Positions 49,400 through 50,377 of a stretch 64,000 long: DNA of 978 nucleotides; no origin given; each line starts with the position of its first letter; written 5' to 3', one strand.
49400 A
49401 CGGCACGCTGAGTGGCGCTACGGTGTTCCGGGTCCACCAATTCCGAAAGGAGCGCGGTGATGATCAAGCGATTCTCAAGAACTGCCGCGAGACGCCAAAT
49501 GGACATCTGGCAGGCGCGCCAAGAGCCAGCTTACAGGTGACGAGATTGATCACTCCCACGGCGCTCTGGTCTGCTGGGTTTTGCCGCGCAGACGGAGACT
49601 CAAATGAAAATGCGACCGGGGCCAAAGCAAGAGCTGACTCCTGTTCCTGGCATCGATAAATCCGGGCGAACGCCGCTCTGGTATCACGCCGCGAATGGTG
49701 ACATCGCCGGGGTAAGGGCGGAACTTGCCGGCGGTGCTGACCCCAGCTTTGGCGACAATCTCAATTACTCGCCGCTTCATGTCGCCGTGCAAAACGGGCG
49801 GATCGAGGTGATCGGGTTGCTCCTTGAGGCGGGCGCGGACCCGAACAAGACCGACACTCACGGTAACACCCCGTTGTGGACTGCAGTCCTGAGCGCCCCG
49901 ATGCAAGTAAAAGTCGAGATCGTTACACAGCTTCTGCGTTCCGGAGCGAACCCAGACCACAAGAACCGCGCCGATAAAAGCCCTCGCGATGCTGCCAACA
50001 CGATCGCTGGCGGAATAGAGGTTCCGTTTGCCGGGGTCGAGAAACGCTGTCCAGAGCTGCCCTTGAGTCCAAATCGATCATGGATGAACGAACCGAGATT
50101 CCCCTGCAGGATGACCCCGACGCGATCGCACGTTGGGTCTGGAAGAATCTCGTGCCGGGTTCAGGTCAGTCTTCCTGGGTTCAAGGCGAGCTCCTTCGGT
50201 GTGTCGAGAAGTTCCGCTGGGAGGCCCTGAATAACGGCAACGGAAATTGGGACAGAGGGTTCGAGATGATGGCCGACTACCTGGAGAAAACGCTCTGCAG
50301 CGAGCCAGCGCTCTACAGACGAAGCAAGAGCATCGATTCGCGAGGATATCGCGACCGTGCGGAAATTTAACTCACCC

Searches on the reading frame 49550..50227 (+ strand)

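Call 65: search_protein_families(library=pfam, max_evalue=0.001, proteins=[window:49550-50227:+])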
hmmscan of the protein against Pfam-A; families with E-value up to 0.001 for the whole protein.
window:49550-50227:+ (226 aa): 5 families
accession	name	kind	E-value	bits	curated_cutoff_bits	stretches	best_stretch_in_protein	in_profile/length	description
PF12796.13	Ank_2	-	2.6e-23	82.8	27.3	2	43-139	1-90/90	Ankyrin repeats (3 copies)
PF00023.36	Ank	-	1e-17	63.7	21.1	2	73-102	3-32/33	Ankyrin repeat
PF13606.12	Ank_3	-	1.3e-14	53.1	22.3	1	72-99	2-29/30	Ankyrin repeat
PF13857.12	Ank_5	-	1.5e-07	32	27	1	69-109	13-53/56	Ankyrin repeats (many copies)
PF13637.12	Ank_4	-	5.5e-07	30.2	22.7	1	76-114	1-39/50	Ankyrin repeats (many copies)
